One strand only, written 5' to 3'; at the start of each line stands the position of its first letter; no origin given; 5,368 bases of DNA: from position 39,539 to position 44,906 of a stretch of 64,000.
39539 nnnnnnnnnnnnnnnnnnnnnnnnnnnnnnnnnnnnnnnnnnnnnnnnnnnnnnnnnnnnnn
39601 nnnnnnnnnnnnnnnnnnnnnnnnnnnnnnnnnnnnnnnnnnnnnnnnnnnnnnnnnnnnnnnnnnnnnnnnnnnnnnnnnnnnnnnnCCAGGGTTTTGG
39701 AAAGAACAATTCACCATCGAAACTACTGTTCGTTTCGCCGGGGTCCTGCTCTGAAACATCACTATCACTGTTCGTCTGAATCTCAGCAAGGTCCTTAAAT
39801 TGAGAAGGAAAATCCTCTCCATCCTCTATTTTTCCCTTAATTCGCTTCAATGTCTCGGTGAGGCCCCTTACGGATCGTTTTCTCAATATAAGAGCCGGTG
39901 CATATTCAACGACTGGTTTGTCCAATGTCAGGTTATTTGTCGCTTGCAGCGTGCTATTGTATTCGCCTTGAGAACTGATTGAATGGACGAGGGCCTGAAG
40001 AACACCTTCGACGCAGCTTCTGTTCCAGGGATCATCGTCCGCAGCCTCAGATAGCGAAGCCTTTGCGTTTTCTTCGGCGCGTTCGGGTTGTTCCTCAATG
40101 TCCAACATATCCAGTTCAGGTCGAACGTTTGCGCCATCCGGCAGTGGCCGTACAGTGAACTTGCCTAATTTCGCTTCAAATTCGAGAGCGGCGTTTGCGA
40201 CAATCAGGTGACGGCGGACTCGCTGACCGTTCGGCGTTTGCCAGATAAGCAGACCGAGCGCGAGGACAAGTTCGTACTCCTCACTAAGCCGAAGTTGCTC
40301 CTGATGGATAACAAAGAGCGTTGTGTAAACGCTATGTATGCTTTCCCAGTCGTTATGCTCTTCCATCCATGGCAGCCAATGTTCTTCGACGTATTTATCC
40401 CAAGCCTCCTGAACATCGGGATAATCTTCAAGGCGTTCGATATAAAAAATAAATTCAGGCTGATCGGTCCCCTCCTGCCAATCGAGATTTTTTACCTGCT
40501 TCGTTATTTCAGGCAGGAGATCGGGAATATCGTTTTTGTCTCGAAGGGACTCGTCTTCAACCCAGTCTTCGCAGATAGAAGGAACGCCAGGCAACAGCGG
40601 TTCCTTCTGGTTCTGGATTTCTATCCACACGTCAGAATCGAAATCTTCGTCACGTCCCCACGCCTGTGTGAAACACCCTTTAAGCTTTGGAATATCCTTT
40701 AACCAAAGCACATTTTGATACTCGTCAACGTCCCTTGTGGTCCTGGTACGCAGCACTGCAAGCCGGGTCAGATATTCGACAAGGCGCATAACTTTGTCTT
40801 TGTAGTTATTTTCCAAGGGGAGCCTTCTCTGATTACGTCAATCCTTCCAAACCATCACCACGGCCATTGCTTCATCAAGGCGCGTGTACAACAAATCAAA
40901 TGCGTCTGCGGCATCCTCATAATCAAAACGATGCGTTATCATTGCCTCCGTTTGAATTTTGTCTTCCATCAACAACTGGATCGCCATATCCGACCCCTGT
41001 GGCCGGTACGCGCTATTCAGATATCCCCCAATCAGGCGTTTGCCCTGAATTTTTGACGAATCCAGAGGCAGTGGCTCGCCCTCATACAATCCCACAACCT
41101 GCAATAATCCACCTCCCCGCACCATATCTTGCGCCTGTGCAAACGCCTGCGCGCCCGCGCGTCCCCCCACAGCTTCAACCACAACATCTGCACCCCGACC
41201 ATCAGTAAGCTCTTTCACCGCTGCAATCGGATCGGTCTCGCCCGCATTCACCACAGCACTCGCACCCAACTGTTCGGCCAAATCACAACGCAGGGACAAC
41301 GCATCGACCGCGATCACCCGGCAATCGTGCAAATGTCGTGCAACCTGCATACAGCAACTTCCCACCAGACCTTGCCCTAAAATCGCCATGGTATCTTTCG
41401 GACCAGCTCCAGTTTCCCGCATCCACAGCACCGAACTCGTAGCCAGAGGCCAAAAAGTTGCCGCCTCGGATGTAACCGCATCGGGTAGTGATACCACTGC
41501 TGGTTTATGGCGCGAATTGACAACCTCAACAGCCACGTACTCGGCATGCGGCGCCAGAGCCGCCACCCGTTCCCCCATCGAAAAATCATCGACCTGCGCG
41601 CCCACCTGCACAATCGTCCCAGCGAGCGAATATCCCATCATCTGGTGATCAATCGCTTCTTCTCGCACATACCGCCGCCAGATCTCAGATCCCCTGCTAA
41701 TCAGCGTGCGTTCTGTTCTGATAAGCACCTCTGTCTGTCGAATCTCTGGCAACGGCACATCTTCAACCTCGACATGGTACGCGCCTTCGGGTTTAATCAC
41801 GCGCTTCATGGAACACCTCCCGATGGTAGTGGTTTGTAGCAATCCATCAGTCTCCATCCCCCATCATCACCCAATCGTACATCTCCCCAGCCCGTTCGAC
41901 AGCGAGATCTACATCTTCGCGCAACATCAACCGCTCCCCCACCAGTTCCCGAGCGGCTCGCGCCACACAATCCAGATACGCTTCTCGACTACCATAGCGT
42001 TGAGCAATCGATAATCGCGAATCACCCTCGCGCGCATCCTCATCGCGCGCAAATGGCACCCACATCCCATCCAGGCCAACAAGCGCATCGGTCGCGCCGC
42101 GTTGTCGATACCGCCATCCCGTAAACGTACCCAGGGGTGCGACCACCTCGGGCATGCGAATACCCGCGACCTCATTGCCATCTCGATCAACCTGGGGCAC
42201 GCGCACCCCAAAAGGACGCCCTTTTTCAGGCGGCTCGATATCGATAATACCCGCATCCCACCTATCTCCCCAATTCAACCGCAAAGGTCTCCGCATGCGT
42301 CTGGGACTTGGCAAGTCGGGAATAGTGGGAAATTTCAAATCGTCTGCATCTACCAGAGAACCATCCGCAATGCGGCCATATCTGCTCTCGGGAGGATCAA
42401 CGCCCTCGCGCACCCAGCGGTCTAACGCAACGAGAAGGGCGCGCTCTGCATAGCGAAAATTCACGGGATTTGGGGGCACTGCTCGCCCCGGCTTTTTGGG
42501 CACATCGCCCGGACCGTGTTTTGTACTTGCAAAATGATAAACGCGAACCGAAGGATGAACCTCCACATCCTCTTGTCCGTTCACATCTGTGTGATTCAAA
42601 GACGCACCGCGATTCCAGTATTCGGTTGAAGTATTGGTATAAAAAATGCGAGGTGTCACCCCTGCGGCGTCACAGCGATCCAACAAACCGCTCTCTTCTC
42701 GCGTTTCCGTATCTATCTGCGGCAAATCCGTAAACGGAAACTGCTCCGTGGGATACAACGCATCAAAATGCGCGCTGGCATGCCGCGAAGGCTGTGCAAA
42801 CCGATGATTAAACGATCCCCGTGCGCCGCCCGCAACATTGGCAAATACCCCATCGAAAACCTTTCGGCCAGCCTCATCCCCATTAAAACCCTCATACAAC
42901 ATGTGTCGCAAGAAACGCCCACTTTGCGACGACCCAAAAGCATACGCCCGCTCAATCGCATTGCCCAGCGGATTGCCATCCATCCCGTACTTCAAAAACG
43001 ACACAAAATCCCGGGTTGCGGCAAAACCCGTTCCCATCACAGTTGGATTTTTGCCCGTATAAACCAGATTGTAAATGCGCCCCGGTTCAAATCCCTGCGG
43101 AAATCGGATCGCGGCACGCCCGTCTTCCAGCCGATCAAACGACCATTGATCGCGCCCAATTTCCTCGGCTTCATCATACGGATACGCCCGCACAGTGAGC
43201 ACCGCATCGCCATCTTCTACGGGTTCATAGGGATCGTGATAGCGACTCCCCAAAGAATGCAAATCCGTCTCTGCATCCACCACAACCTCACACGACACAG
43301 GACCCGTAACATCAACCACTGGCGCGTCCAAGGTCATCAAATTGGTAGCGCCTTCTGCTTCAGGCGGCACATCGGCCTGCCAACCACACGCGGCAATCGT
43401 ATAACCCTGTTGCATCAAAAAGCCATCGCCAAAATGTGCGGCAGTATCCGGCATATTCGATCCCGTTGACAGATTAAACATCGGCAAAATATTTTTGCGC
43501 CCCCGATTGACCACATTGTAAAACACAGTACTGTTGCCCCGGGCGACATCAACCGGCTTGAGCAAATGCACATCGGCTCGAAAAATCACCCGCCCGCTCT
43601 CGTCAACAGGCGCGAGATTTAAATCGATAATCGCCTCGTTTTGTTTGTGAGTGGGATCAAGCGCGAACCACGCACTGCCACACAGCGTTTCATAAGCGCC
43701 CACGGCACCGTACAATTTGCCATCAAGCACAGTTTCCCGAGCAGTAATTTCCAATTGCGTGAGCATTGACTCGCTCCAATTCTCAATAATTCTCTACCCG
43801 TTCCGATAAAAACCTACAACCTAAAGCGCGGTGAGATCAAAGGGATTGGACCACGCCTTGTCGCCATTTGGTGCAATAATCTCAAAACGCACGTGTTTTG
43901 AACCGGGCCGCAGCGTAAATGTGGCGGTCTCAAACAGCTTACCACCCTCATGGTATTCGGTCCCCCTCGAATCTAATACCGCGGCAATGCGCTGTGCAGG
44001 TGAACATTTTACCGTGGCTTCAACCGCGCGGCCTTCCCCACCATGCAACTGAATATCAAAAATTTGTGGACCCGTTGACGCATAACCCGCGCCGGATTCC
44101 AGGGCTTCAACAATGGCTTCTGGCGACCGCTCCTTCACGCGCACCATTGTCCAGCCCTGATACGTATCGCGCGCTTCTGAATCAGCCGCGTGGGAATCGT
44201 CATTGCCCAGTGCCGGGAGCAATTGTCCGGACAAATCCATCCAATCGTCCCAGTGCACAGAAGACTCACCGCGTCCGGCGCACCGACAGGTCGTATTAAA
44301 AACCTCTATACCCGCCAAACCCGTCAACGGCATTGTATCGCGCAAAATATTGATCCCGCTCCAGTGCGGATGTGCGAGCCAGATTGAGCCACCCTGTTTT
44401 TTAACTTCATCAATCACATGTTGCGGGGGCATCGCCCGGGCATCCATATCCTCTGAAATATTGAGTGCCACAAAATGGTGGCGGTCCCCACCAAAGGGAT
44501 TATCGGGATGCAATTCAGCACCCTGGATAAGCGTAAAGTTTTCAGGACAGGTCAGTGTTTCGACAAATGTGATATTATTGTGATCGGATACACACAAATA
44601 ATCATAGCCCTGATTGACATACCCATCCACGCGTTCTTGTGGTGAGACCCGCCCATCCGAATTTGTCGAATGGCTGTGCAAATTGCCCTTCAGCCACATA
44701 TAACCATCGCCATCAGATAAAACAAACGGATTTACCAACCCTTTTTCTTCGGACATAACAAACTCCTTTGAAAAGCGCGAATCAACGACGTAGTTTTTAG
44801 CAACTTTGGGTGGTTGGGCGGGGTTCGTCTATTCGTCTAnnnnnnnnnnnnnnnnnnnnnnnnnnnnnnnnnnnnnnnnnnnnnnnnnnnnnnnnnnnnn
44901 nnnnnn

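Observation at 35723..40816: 1697-aa Upf1-like SF1 helicase fused to a Vsr/DUF559 endonuclease: single-protein defence candidate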

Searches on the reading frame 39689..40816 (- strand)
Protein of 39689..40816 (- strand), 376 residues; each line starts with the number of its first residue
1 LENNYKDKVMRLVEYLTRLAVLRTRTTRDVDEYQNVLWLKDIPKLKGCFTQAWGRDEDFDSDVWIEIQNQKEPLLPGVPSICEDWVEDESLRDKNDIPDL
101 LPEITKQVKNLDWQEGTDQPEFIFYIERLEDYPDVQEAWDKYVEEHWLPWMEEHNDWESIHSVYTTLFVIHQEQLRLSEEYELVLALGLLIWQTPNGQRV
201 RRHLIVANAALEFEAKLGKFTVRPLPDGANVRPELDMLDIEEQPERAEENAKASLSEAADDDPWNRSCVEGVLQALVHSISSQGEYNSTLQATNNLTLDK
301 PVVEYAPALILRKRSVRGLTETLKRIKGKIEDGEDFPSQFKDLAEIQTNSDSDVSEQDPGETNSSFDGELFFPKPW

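Call 58: predict_structure(alignment_id=A4)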
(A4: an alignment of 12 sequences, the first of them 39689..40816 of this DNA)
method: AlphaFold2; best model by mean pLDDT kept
length: 376 residues; sequences in the alignment: 12
mean_pLDDT: 45.0   pTM: 0.34
mean pLDDT of the five models: 45.0, 44.5, 44.4, 42.2, 41.1
residues with pLDDT >= 90: 46; 70-90: 32; 50-70: 13; < 50: 285
segments of 3 or more residues with pLDDT < 50: 1-71, 160-330, 335-376
pLDDT, mean of each block of 10 residues (from residue 1): 39 43 35 30 25 29 33 77 85 76 92 89 93 94 90 66 44 36 26 28 25 28 29 26 37 40 39 38 32 26 25 28 44 45 29 29 26 25
secondary structure, 60 per line:
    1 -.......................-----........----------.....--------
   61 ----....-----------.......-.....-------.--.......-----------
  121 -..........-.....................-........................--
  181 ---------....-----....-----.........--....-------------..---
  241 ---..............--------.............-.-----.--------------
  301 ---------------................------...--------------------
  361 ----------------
elements in order: H2-24 H30-37 H48-52 E65-68 H80-85 H88-92 E103-109 E122-128 H133-153 H155-178 E190-193 E199-202 H208-216 E219-222 H244-257 H266-278 H316-331

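Call 62: search_protein_representatives(alignment_id=A4)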
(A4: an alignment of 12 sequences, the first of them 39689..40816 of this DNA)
Query: 12 sequences, 376 profile positions. Proteins with E-value up to 0.001 (for the whole library): 1783; up to 1e-10: 1066; up to 1e-30: 509. The best 150 are listed.
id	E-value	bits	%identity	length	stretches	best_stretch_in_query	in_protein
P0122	9.6e-175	597.1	-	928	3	99-376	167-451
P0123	5.0e-171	584.8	-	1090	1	7-376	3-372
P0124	2.1e-162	556.4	-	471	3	100-376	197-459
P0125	9.6e-160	547.7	-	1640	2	1-376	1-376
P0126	2.6e-138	477.2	-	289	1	6-263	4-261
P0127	2.0e-135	467.7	-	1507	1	6-374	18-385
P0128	2.7e-135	467.3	-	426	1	5-375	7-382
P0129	1.3e-133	461.7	-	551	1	9-376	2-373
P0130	9.5e-131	452.3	-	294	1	104-345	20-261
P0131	2.9e-128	444.1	-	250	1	89-329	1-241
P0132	3.0e-124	430.9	-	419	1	96-374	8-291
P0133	9.5e-122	422.7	-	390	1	6-269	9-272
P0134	6.0e-119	413.5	-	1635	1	5-376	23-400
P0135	8.6e-119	412.9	-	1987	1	6-376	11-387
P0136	6.4e-115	400.2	-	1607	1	6-376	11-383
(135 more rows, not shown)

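Call 75: predict_structure(alignment_id=A6)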
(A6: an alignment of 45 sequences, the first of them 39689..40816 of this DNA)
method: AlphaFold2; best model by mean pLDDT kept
length: 376 residues; sequences in the alignment: 45
mean_pLDDT: 89.0   pTM: 0.79
mean pLDDT of the five models: 89.0, 88.5, 88.0, 87.8, 87.6
residues with pLDDT >= 90: 254; 70-90: 90; 50-70: 16; < 50: 16
segments of 3 or more residues with pLDDT < 50: 351-363
pLDDT, mean of each block of 10 residues (from residue 1): 73 88 87 95 97 86 95 97 96 95 96 92 96 97 98 98 98 90 97 96 97 97 95 92 90 88 94 96 96 89 98 83 84 80 72 44 53 58
secondary structure, 60 per line:
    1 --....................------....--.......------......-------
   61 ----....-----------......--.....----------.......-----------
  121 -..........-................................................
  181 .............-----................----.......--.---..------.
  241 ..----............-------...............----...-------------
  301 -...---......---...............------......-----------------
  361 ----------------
elements in order: H3-22 E35-38 E48-50 E65-68 H80-85 H88-92 E103-109 E122-128 H133-180 E181-193 E199-214 E219-225 H247-258 H266-280 E285-287 E302-304 E308-313 H317-331 H338-343

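Call 78: fold_search(model_id=the predicted structure, library=pdb)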
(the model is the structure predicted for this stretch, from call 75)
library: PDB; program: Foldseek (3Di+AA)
matches with E <= 10: 420; with E <= 0.001: 0
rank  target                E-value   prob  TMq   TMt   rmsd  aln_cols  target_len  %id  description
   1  4v96_AE               3.3e-01  0.06  0.08  0.09  20.1       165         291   13  The structure of a 1.8 MDa viral genome injection device suggests alternative infection mechanisms (released 2014-07-09)
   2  5koa_A                3.5e-01  0.09  0.09  0.12  15.0       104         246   10  Structure of Escherichia coli ZapD bound to the C-terminal tail of FtsZ (released 2017-01-25)
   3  3v85                  4.6e-01  0.03  0.10  0.13  18.2       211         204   10  1.9 Angstrom resolution crystal structure of the protein Q9SIY3 from Arabidopsis thaliana (released 2012-11-07)
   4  7rsi_C                6.2e-01  0.02  0.07  0.09  20.4       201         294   10  The cryo-EM map of KIF18A bound to KIFBP (released 2021-09-08)
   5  9y9z_20               6.5e-01  0.03  0.11  0.14  15.4       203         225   10  Cryo-EM structure of conoid fiber from Toxoplasma gondii (24-nm repeat) (released 2025-12-03)
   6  4gkr_A                6.5e-01  0.01  0.08  0.09  27.5       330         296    8  Structure of the C-terminal motor domain of Kar3 from Candida glabrata (released 2012-10-03)
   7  4gj4_B                6.9e-01  0.12  0.09  0.25   6.4        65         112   14  The Crystal Structure of the soluble Guanylate Cyclase PAS alpha domain from Manduca sexta (released 2013-08-14)
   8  2f1m_C                7.3e-01  0.06  0.09  0.12   8.4        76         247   14  Conformational flexibility in the multidrug efflux system protein AcrA (released 2006-03-21)
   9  4frz_A                7.8e-01  0.02  0.07  0.07  18.1       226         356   13  Arabidopsis KCBP motor domain dimerized via regulatory domain (released 2013-07-10)
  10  7uov_D                8.2e-01  0.08  0.05  0.17  10.1        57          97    9  Native Lassa glycoprotein in complex with neutralizing antibodies 12.1F and 37.2D (released 2022-11-02)
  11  9n4x_I                9.2e-01  0.03  0.08  0.07  17.9       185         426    7  CryoEM structure of the Azotobacter vinelandii glutamine synthetase (released 2025-07-30)
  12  3b6u_B                9.8e-01  0.01  0.08  0.08  19.3       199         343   11  Crystal structure of the motor domain of human kinesin family member 3B in complex with ADP (released 2007-11-13)
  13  8iqi_C                9.8e-01  0.01  0.06  0.03  22.7       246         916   10  Structure of Full-Length AsfvPrimPol in Complex-Form (released 2023-07-26)
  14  8tfc_A                1.2e+00  0.02  0.08  0.07  18.4       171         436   10  Cryo-EM structure of Methanosarcina mazie glutamine synthetase captured as partial oligomer (released 2023-11-15)
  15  3tqy_B                1.3e+00  0.06  0.08  0.19   6.3        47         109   17  Structure of a single-stranded DNA-binding protein (ssb), from Coxiella burnetii (released 2011-09-21)
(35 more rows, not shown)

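Call 82: fold_search(model_id=the predicted structure, library=viral)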
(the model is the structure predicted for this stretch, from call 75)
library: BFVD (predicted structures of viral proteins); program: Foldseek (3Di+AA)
matches with E <= 10: 320; with E <= 0.001: 1
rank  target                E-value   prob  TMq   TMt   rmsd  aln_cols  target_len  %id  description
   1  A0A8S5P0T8            7.4e-04  0.99  0.25  0.22  15.3       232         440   16  AAA domain protein [Myoviridae sp. ctakU3]
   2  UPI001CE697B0         3.6e-02  0.12  0.11  0.15  22.0       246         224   11  (no name look-up for this kind of identifier)
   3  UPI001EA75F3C         6.8e-02  0.07  0.10  0.12  20.8       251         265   12  (no name look-up for this kind of identifier)
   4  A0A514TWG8            9.6e-02  0.08  0.13  0.16  23.1       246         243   12  Uncharacterized protein [Aeromonas phage D6]
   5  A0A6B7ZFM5            1.4e-01  0.06  0.10  0.14  20.0       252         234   10  Uncharacterized protein [Klebsiella phage N1M2]
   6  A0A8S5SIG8            1.5e-01  0.06  0.12  0.12  19.6       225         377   11  Uncharacterized protein [Siphoviridae sp. ctBCr48]
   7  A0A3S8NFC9            2.3e-01  0.06  0.13  0.08  31.0       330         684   10  (no name in the UniProt tables at hand)
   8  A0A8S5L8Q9            2.6e-01  0.15  0.13  0.28  14.9       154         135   11  Uncharacterized protein [Siphoviridae sp. ctjfQ5]
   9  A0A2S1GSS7            2.6e-01  0.03  0.09  0.15  17.6       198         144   12  Uncharacterized protein [Xanthomonas phage Carpasina]
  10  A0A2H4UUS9            4.6e-01  0.03  0.10  0.14  27.9       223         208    9  Uncharacterized protein [Bodo saltans virus]
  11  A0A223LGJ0            4.8e-01  0.03  0.08  0.08  23.5       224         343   13  Uncharacterized protein [Erwinia phage vB_EamM_RisingSun]
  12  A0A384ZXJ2            5.4e-01  0.02  0.06  0.11  29.0       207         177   10  Uncharacterized protein [Dickeya phage vB_DsoM_JA29]
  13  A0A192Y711            5.7e-01  0.02  0.05  0.10  16.9        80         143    4  Uncharacterized protein [Pseudomonas phage KTN4]
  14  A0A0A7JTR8            6.1e-01  0.03  0.09  0.06  19.9       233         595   11  Terminal protein [Psittacine adenovirus 3]
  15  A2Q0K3                6.4e-01  0.04  0.06  0.13   7.5        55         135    9  D3.2 [Ichnoviriform fugitivi]
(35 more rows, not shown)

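Call 97: search_solved_structures(query=A6, max_evalue=0.01)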
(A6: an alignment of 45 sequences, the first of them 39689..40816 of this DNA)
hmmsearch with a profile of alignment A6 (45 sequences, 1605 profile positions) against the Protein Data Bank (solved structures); distinct sequences matched with E-value up to 0.01: 25.
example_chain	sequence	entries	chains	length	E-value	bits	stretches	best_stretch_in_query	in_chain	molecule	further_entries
2xzo_A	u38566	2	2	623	1e-20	76.1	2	1196-1349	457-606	REGULATOR OF NONSENSE TRANSCRIPTS 1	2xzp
2gjk_A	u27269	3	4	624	1e-20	76.1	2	1196-1349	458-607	Regulator of nonsense transcripts 1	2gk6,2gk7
6ej5_A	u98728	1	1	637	1.1e-20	76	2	1196-1349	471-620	Regulator of nonsense transcripts 1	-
5mzn_A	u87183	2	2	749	2.7e-20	74.7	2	1071-1323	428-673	Helicase SEN1,Helicase SEN1 | Helicase SEN1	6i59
2wjv_A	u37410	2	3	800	3e-20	74.6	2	1196-1349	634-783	REGULATOR OF NONSENSE TRANSCRIPTS 1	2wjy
9qwn_A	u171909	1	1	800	3e-20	74.6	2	1196-1349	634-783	Isoform 2 of Regulator of nonsense transcripts 1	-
8fth_A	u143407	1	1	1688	8.3e-18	66.5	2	1071-1322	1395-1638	5'-3' RNA helicase-like protein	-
8ftm_A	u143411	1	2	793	1.1e-17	66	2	1071-1322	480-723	5'-3' RNA helicase-like protein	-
8rd3_A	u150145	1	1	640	2.5e-16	61.6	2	378-499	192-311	ATP-dependent helicase NAM7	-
9qdq_A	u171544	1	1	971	2.9e-16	61.4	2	378-498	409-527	ATP-dependent helicase NAM7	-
2xzl_A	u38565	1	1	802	7.1e-16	60.1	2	378-499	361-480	ATP-DEPENDENT HELICASE NAM7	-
8ftk_A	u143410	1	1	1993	2.3e-15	58.4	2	1071-1322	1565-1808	5'-3' RNA helicase-like protein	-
4b3g_A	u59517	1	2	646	5e-15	57.3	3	373-512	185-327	DNA-BINDING PROTEIN SMUBP-2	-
4b3f_X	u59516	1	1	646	5.1e-15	57.3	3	373-512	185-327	DNA-BINDING PROTEIN SMUBP-2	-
8ram_O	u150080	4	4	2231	2.2e-14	55.1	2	1071-1323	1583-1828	Helicase SEN1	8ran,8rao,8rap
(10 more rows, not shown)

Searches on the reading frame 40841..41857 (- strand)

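Call 8: search_protein_families(library=pfam, proteins=[window:40841-41857:-], max_evalue=0.001)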
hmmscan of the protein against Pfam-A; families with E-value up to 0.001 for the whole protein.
window:40841-41857:- (339 aa): 4 families
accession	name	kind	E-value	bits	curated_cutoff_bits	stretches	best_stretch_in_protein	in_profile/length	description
PF00107.32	ADH_zinc_N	-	5.5e-21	75.3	31.8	1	165-282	2-116/129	Zinc-binding dehydrogenase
PF16912.11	Glu_dehyd_C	-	2.2e-08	34.3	34.9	1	154-321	31-199/211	Glucose dehydrogenase C-terminus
PF13602.12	ADH_zinc_N_2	-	1.6e-07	32.8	27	1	197-323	1-123/134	Zinc-binding dehydrogenase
PF08240.17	ADH_N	-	6.7e-05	23.5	23.5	1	41-99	2-61/104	Alcohol dehydrogenase GroES-like domain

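Call 9: search_protein_families(library=padloc, proteins=[window:40841-41857:-], max_evalue=0.001)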
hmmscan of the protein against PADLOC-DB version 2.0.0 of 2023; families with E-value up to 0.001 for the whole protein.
window:40841-41857:- (339 aa): 0 families

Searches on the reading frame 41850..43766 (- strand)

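Call 8: search_protein_families(library=pfam, proteins=[window:41850-43766:-], max_evalue=0.001)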
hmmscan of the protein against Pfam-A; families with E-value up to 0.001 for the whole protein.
window:41850-43766:- (639 aa): 1 family
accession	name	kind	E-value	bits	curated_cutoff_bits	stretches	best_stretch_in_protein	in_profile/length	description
PF20091.5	Abhydrolase_10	-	7.8e-39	134.2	23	1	207-622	125-427/429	Alpha/beta hydrolase domain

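Call 9: search_protein_families(library=padloc, proteins=[window:41850-43766:-], max_evalue=0.001)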
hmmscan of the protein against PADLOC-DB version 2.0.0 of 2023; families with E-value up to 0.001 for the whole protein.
window:41850-43766:- (639 aa): 0 families

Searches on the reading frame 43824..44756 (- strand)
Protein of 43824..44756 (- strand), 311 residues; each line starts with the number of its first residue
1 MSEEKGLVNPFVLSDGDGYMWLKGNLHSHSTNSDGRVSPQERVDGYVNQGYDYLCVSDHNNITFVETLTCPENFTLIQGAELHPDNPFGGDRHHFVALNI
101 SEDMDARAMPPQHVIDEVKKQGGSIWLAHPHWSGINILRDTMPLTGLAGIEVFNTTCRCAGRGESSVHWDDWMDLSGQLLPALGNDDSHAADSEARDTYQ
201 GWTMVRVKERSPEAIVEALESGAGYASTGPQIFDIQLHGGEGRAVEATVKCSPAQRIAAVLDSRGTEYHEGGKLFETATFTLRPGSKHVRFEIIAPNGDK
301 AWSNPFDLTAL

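Call 8: search_protein_families(library=pfam, proteins=[window:43824-44756:-], max_evalue=0.001)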
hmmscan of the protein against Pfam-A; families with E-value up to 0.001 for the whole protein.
window:43824-44756:- (311 aa): 1 family
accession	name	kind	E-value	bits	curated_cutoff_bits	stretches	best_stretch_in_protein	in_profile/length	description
PF02811.25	PHP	-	0.00075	20.3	26.4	1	26-68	2-41/164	PHP domain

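Call 9: search_protein_families(library=padloc, proteins=[window:43824-44756:-], max_evalue=0.001)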
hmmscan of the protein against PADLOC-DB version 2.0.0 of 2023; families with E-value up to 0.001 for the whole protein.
window:43824-44756:- (311 aa): 0 families
